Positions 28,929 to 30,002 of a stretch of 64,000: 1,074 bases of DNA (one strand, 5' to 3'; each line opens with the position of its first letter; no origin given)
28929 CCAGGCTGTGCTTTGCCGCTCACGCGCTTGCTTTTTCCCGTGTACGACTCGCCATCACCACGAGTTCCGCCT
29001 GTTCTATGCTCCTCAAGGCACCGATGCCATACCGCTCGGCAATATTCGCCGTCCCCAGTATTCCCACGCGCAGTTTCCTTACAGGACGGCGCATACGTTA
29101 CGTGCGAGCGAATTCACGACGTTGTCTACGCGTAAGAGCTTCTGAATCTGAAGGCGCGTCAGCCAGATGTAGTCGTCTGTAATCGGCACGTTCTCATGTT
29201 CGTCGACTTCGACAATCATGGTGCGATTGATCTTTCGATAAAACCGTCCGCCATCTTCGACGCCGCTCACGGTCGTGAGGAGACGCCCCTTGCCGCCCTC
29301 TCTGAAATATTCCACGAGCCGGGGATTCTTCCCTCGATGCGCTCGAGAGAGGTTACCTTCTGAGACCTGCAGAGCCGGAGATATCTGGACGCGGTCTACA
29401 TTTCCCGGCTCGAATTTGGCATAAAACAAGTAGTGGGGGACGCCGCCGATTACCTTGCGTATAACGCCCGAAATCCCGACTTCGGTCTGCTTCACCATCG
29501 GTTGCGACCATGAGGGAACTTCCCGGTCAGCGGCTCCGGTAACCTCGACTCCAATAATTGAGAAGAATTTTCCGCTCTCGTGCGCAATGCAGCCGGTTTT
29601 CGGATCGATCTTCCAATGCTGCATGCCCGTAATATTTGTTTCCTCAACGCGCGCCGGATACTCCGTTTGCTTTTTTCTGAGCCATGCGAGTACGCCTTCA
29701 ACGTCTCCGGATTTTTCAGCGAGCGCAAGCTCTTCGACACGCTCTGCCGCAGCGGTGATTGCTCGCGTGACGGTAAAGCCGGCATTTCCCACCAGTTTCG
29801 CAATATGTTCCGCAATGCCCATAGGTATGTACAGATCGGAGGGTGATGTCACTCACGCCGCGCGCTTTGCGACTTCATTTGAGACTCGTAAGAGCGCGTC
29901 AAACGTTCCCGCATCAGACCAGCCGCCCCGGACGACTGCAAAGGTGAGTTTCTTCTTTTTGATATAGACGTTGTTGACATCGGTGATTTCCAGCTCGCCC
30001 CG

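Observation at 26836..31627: dTDP-2,6-dideoxy / C-methyl-branched hexose (mycarose-type) toolkit inside a cell-surface glycan island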

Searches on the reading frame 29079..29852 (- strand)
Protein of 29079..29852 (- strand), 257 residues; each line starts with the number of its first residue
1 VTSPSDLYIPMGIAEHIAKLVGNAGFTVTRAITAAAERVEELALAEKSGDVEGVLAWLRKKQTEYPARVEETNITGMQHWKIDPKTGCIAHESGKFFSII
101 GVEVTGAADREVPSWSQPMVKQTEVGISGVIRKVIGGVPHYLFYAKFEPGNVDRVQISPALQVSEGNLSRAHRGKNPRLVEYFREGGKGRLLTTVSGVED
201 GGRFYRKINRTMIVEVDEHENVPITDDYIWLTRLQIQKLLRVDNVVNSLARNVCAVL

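Call 4: search_protein_families(library=pfam, proteins=[window:29079-29852:-], max_evalue=0.01)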
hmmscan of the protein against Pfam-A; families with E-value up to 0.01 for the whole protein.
window:29079-29852:- (257 aa): 1 family
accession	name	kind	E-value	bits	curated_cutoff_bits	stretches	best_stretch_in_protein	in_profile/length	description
PF03559.20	Hexose_dehydrat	-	9.6e-61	205.2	25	1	53-257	3-203/203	NDP-hexose 2,3-dehydratase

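Call 7: search_protein_families(library=ncbifam, proteins=[window:29079-29852:-], max_evalue=0.001)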
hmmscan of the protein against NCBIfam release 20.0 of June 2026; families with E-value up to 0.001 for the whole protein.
window:29079-29852:- (257 aa): 0 families

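Call 10: find_homologous_proteins(query=window:29079-29852:-)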
Query window:29079-29852:- (257 aa): 245 proteins with E <= 0.001 among 1221 candidates; the best 120 are listed.
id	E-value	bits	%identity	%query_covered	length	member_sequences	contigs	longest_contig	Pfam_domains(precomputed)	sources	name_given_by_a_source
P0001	1.9e-160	550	100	96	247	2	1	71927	PF03559.21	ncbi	-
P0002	1.3e-128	446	82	96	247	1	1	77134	PF03559.21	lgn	-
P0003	8.3e-127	440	81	96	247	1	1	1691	PF03559.21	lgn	-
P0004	1.6e-126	439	80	96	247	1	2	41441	PF03559.21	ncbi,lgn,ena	-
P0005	2.0e-124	432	79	96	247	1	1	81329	PF03559.21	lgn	-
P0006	9.4e-124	430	79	96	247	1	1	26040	PF03559.21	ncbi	-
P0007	3.1e-123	428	79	96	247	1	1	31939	PF03559.21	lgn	-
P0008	1.8e-122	425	79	96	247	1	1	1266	PF03559.21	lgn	-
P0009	4.0e-118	411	74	96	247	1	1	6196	PF03559.21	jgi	jgi:dTDP-4-dehydro-6-deoxy-alpha-D-glucopyranose 2,3-dehydratase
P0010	5.5e-106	371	67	96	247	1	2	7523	PF03559.21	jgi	jgi:oxidase EvaA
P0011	5.6e-99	349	63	96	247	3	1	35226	PF03559.21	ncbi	-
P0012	1.3e-98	347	64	96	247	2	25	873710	PF03559.21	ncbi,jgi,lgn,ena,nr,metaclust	ncbi:MAG TPA: NDP-hexose 2,3-dehydratase family protein [archaeon]|nr:NDP-hexose 2,3-dehydratase fam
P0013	2.2e-95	337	62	96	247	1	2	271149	PF03559.21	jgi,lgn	jgi:oxidase EvaA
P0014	2.3e-95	337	71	81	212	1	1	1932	PF03559.21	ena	-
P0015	8.8e-95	335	72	82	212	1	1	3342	PF03559.21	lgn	-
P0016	1.3e-94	334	71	81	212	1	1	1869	PF03559.21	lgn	-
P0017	1.7e-94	334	70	82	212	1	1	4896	PF03559.21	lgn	-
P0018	3.1e-94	333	71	81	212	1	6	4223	PF03559.21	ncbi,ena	-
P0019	5.5e-94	332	72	81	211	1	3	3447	PF03559.21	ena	-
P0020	1.1e-93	331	70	81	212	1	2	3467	PF03559.21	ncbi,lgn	-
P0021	2.2e-93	330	72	81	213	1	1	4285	PF03559.21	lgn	-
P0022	2.6e-93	330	71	81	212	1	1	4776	PF03559.21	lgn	-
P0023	2.7e-93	330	70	82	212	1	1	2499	PF03559.21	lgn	-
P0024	2.9e-93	330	70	81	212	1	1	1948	PF03559.21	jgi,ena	-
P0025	3.3e-93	330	71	81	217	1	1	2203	PF03559.21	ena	-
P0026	3.6e-93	329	70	81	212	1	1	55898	PF03559.21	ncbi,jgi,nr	ncbi:hypothetical protein C4556_01900 [Candidatus Parcubacteria bacterium]|nr:MAG: hypothetical prot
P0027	3.6e-93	329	71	81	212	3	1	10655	PF03559.21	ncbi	-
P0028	3.9e-93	329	71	81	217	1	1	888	PF03559.21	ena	-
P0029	4.4e-93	329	58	98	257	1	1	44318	PF03559.21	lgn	-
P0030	4.8e-93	329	67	83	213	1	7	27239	PF03559.21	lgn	-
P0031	8.7e-93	328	70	81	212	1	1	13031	PF03559.21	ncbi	-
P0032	9.0e-93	328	70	81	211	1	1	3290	PF03559.21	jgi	jgi:dTDP-4-dehydro-6-deoxy-alpha-D-glucopyranose 2,3-dehydratase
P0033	1.1e-92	328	69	81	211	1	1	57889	PF03559.21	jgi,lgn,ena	-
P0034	1.3e-92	328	70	81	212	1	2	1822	PF03559.21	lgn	-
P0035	1.5e-92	327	69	81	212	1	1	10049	PF03559.21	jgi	jgi:oxidase EvaA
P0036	1.5e-92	327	70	81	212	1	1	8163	PF03559.21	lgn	-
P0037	1.8e-92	327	69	81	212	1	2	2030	PF03559.21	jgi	jgi:oxidase EvaA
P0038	2.2e-92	327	70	81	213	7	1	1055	PF03559.21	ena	-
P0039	3.1e-92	326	71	81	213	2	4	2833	PF03559.21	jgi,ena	-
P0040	4.6e-92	326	71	81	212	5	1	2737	PF03559.21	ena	-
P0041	5.1e-92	326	71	81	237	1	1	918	PF03559.21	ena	-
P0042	5.3e-92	326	69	81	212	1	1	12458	PF03559.21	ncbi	-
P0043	7.5e-92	325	70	81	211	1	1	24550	PF03559.21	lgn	-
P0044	8.4e-92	325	70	81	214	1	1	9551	PF03559.21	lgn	-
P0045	9.8e-92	325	71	81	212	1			PF03559.21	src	-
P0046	1.0e-91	325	70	81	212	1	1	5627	PF03559.21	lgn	-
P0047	1.2e-91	324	69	81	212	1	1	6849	PF03559.21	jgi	jgi:oxidase EvaA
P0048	1.3e-91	324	71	81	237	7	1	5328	PF03559.21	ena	-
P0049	1.5e-91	324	62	96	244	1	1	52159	PF03559.21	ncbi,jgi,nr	ncbi:hypothetical protein C4568_02310 [Candidatus Parcubacteria bacterium]|nr:MAG: hypothetical prot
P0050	1.5e-91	324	68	82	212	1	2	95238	PF03559.21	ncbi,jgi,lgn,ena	-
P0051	1.6e-91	324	70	81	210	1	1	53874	PF03559.21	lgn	-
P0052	1.9e-91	324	71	81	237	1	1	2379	PF03559.21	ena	-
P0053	2.1e-91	324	70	81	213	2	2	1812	PF03559.21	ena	-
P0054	2.2e-91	324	70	81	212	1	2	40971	PF03559.21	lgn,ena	-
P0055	2.3e-91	324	68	81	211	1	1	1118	PF03559.21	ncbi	-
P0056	2.3e-91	324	70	81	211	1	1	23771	PF03559.21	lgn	-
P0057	2.4e-91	323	67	83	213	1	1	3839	PF03559.21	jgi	jgi:dTDP-4-dehydro-6-deoxy-alpha-D-glucopyranose 2,3-dehydratase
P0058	2.9e-91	323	69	81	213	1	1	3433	PF03559.21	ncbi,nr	ncbi:MAG: NDP-hexose 2,3-dehydratase family protein [bacterium]|nr:NDP-hexose 2,3-dehydratase family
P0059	4.1e-91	323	70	81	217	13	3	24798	PF03559.21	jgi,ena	-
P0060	4.1e-91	323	68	81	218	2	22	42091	PF03559.21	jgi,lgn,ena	-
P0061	6.2e-91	322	70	81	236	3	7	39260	PF03559.21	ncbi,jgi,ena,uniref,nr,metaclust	ncbi:hypothetical protein A3C18_03415 [Candidatus Kaiserbacteria bacterium RIFCSPHIGHO2_02_FULL_54_1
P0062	6.8e-91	322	70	81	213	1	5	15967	PF03559.21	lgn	-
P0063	1.0e-90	321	69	81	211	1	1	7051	PF03559.21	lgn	-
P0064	1.1e-90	321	69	81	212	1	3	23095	PF03559.21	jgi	jgi:oxidase EvaA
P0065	1.1e-90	321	68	81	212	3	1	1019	PF03559.21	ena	-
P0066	1.1e-90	321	69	81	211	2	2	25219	PF03559.21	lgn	-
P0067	1.8e-90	321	69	81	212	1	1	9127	PF03559.21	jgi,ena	-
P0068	3.9e-90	320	68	81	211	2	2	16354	PF03559.21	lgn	-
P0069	4.8e-90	319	67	82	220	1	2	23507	PF03559.21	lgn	-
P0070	6.9e-90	319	68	81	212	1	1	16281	PF03559.21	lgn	-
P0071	7.5e-90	319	67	81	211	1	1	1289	PF03559.21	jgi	jgi:oxidase EvaA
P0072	7.8e-90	319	69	81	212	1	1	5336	PF03559.21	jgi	jgi:dTDP-4-dehydro-6-deoxy-alpha-D-glucopyranose 2,3-dehydratase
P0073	8.6e-90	318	68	81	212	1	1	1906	PF03559.21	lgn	-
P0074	9.2e-90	318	67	81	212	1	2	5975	PF03559.21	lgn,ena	-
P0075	1.1e-89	318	69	81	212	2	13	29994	PF03559.21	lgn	-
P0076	1.3e-89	318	67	81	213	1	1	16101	PF03559.21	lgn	-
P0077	1.5e-89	318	68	81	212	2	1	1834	PF03559.21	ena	-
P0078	1.5e-89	318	68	81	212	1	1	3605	PF03559.21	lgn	-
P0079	2.2e-89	317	70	81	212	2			PF03559.21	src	-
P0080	2.5e-89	317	68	81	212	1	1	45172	PF03559.21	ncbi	-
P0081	2.8e-89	317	67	81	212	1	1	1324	PF03559.21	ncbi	-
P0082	4.1e-89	316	71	81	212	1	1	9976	PF03559.21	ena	-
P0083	6.1e-89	316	68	81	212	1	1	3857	PF03559.21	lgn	-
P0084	6.8e-89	315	70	81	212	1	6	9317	PF03559.21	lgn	-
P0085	8.2e-89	315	68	81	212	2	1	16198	PF03559.21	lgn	-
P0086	1.1e-88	315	67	81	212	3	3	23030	PF03559.21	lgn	-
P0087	1.2e-88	315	69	81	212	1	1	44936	PF03559.21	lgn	-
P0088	1.3e-88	315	68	81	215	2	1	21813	PF03559.21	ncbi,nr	ncbi:MAG TPA: NDP-hexose 2,3-dehydratase family protein [Candidatus Paceibacterota bacterium]|nr:NDP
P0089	1.6e-88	314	67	82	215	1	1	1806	PF03559.21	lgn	-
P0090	1.6e-88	314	66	83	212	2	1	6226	PF03559.21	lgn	-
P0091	1.7e-88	314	68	81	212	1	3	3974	PF03559.21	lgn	-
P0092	1.8e-88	314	69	81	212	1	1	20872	PF03559.21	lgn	-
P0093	1.9e-88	314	68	81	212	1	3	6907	PF03559.21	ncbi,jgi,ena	jgi:oxidase EvaA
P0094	1.9e-88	314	68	81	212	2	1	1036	PF03559.21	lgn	-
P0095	2.6e-88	314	68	81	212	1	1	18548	PF03559.21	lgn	-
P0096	2.7e-88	314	67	81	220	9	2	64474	PF03559.21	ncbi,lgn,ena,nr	ncbi:MAG: NDP-hexose 23-dehydratase [Parcubacteria group bacterium Greene0714_7]|nr:MAG: NDP-hexose 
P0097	3.2e-88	313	68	81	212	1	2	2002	PF03559.21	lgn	-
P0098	3.7e-88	313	67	81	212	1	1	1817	PF03559.21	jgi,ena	-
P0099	4.0e-88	313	68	81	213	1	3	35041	PF03559.21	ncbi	-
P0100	4.7e-88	313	67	81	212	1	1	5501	PF03559.21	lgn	-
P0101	5.2e-88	313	66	81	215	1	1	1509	PF03559.21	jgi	jgi:dTDP-4-dehydro-6-deoxy-alpha-D-glucopyranose 2,3-dehydratase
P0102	1.2e-87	311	67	81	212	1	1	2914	PF03559.21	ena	-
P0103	1.4e-87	311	67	81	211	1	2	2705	PF03559.21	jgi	-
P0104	2.4e-87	310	66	81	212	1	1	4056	PF03559.21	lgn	-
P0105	4.3e-87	310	66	82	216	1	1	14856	PF03559.21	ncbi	-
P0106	7.2e-87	309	67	81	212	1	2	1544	PF03559.21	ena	-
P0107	7.6e-87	309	66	81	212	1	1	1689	PF03559.21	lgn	-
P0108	8.1e-87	309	66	81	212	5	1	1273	PF03559.21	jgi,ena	-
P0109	8.4e-87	309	66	82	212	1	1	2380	PF03559.21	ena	-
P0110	9.8e-87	308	57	96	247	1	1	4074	PF03559.21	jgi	-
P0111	1.0e-86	308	68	81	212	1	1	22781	PF03559.21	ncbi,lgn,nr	ncbi:hypothetical protein EPO56_02050 [Patescibacteria group bacterium]|nr:MAG: hypothetical protein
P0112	1.1e-86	308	66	81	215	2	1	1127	PF03559.21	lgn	-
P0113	1.6e-86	308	66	81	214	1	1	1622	PF03559.21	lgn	-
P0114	1.9e-86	308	66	81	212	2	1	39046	PF03559.21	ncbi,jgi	ncbi:MAG: NDP-hexose 2,3-dehydratase family protein [Candidatus Paceibacterota bacterium]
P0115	1.9e-86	307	67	82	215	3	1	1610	PF03559.21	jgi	jgi:oxidase EvaA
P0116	2.2e-86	307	68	81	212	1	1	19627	PF03559.21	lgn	-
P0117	2.7e-86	307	66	81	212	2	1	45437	PF03559.21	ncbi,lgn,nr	ncbi:NDP-hexose 2,3-dehydratase family protein [Patescibacteria group bacterium]|nr:NDP-hexose 2,3-d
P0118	2.8e-86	307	68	81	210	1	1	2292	PF03559.21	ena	-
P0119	3.1e-86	307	67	81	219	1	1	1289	PF03559.21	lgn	-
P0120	3.6e-86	307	67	81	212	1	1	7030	PF03559.21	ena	-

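Call 16: find_encoding_contigs(protein=P0001, flank=8000, max_places=3)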
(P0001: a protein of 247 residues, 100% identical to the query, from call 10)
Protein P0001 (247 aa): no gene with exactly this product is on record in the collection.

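Call 17: find_encoding_contigs(protein=P0012, flank=8000, max_places=4)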
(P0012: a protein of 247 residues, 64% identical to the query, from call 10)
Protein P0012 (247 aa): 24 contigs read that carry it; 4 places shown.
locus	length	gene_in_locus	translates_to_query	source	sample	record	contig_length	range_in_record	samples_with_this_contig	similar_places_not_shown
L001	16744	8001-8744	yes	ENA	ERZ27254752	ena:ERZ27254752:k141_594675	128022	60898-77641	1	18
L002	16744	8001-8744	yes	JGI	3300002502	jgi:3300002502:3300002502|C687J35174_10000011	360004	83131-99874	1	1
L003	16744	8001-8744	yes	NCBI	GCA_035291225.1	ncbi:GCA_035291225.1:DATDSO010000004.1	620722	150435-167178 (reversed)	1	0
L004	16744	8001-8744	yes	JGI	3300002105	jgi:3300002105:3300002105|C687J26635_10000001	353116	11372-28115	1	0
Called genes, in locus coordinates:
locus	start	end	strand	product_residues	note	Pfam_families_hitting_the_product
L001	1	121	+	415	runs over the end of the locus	PF00753:Lactamase_B, PF23023:Anti-Pycsar_Apyc1, PF12706:Lactamase_B_2, PF16661:Lactamase_B_6, PF10996:Beta-Casp, PF07521:RMMBL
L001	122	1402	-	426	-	-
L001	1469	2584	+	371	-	PF01137:RTC, PF05189:RTC_insert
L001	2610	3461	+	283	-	-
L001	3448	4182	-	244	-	PF00483:NTP_transferase, PF12804:NTP_transf_3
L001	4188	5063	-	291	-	PF01073:3Beta_HSD, PF01370:Epimerase, PF04321:RmlD_sub_bind, PF13460:NAD_binding_10 (weak), PF16363:GDP_Man_Dehyd, PF02719:Polysacc_synt_2 (weak), PF07993:NAD_binding_4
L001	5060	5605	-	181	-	PF00908:dTDP_sugar_isom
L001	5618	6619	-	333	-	PF01073:3Beta_HSD, PF01370:Epimerase, PF02719:Polysacc_synt_2, PF04321:RmlD_sub_bind, PF07993:NAD_binding_4 (weak), PF16363:GDP_Man_Dehyd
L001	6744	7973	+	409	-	PF08421:Methyltransf_13, PF13489:Methyltransf_23, PF08241:Methyltransf_11 (faint), PF08242:Methyltransf_12 (weak), PF08484:Methyltransf_14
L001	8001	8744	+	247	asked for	PF03559:Hexose_dehydrat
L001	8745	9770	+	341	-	PF01408:GFO_IDH_MocA, PF22725:GFO_IDH_MocA_C3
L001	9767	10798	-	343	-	PF17835:NOG1_N, PF01926:MMR_HSR1, PF02421:FeoB_N, PF06858:NOG1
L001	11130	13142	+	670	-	PF02516:STT3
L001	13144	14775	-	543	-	PF02543:Carbam_trans_N, PF16861:Carbam_trans_C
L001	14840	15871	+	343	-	PF13439:Glyco_transf_4, PF13579:Glyco_trans_4_4, PF20706:GT4-conflict (weak), PF00534:Glycos_transf_1, PF13692:Glyco_trans_1_4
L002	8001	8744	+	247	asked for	PF03559:Hexose_dehydrat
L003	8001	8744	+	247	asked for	PF03559:Hexose_dehydrat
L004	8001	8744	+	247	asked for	PF03559:Hexose_dehydrat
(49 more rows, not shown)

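Call 18: find_encoding_contigs(protein=P0002, flank=10000, max_places=2)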
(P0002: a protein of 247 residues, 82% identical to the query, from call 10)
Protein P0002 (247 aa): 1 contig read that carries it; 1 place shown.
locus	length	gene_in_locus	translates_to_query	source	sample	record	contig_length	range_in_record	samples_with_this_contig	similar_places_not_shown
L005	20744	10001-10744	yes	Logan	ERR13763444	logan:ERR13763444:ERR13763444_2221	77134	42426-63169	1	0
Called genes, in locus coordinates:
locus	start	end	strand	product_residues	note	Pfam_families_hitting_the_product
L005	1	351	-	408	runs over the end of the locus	PF01041:DegT_DnrJ_EryC1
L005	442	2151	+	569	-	PF00733:Asn_synthase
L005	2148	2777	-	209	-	PF08242:Methyltransf_12 (weak), PF13489:Methyltransf_23, PF08241:Methyltransf_11, PF13649:Methyltransf_25 (faint)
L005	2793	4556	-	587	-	PF13522:GATase_6, PF13537:GATase_7, PF00733:Asn_synthase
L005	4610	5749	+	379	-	PF13439:Glyco_transf_4, PF13579:Glyco_trans_4_4, PF00534:Glycos_transf_1, PF13692:Glyco_trans_1_4, PF13524:Glyco_trans_1_2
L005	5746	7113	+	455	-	PF01943:Polysacc_synt, PF13440:Polysacc_synt_3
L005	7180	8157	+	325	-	PF00535:Glycos_transf_2 (faint)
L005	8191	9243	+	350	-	PF01073:3Beta_HSD, PF01370:Epimerase, PF02719:Polysacc_synt_2, PF04321:RmlD_sub_bind, PF07993:NAD_binding_4, PF16363:GDP_Man_Dehyd, PF13460:NAD_binding_10 (faint)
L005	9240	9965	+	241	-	PF00483:NTP_transferase, PF12804:NTP_transf_3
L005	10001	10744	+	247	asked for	PF03559:Hexose_dehydrat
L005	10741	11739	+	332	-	PF01408:GFO_IDH_MocA, PF02894:GFO_IDH_MocA_C (faint), PF22725:GFO_IDH_MocA_C3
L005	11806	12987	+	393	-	PF08421:Methyltransf_13, PF13489:Methyltransf_23, PF08241:Methyltransf_11 (weak), PF08242:Methyltransf_12 (weak), PF08484:Methyltransf_14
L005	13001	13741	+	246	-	PF13489:Methyltransf_23, PF01728:FtsJ (weak)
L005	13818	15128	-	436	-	-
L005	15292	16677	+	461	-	PF13231:PMT_2 (weak)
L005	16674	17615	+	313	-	PF00535:Glycos_transf_2, PF10111:Glyco_tranf_2_2, PF13641:Glyco_tranf_2_3 (weak)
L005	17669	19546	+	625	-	PF13522:GATase_6, PF13537:GATase_7, PF12481:DUF3700 (faint), PF00733:Asn_synthase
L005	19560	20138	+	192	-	PF08241:Methyltransf_11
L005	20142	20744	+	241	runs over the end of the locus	PF01209:Ubie_methyltran (weak), PF05148:Methyltransf_8 (weak), PF13489:Methyltransf_23, PF13847:Methyltransf_31, PF08241:Methyltransf_11, PF08242:Methyltransf_12, PF13649:Methyltransf_25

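Call 19: find_encoding_contigs(protein=P0005, flank=10000, max_places=2)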
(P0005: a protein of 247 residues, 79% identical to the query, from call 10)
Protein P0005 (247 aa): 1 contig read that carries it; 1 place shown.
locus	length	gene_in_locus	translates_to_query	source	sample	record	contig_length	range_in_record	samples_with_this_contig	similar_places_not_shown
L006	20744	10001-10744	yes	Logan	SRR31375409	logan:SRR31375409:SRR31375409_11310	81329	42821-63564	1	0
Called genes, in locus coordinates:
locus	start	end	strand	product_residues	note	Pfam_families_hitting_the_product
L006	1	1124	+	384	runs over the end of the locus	PF13439:Glyco_transf_4 (faint), PF00534:Glycos_transf_1, PF13692:Glyco_trans_1_4, PF13524:Glyco_trans_1_2 (faint)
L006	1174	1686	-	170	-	PF00293:NUDIX (weak)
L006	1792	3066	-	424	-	PF08421:Methyltransf_13 (weak), PF13489:Methyltransf_23, PF08241:Methyltransf_11 (faint), PF08484:Methyltransf_14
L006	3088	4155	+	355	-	PF01370:Epimerase, PF02719:Polysacc_synt_2 (faint), PF04321:RmlD_sub_bind, PF16363:GDP_Man_Dehyd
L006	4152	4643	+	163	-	PF01467:CTP_transf_like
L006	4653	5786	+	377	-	PF13439:Glyco_transf_4, PF13579:Glyco_trans_4_4, PF00534:Glycos_transf_1, PF13692:Glyco_trans_1_4, PF13524:Glyco_trans_1_2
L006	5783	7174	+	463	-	PF01943:Polysacc_synt, PF13440:Polysacc_synt_3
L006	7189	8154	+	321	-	-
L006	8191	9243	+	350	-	PF01073:3Beta_HSD, PF01370:Epimerase, PF02719:Polysacc_synt_2, PF04321:RmlD_sub_bind, PF07993:NAD_binding_4, PF16363:GDP_Man_Dehyd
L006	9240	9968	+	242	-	PF00483:NTP_transferase, PF12804:NTP_transf_3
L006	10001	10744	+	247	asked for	PF03559:Hexose_dehydrat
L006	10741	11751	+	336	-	PF01408:GFO_IDH_MocA, PF22725:GFO_IDH_MocA_C3, PF02894:GFO_IDH_MocA_C (weak)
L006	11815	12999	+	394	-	PF08421:Methyltransf_13, PF13489:Methyltransf_23, PF08241:Methyltransf_11 (faint), PF08242:Methyltransf_12 (weak), PF08484:Methyltransf_14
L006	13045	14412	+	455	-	PF13231:PMT_2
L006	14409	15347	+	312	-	PF00535:Glycos_transf_2, PF10111:Glyco_tranf_2_2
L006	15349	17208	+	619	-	PF13522:GATase_6, PF12481:DUF3700, PF13537:GATase_7, PF00733:Asn_synthase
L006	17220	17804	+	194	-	PF08241:Methyltransf_11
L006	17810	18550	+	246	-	PF01209:Ubie_methyltran, PF05148:Methyltransf_8 (weak), PF13489:Methyltransf_23, PF13847:Methyltransf_31, PF08241:Methyltransf_11, PF08242:Methyltransf_12, PF13649:Methyltransf_25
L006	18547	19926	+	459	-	PF04464:Glyphos_transf (faint)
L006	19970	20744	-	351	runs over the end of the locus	-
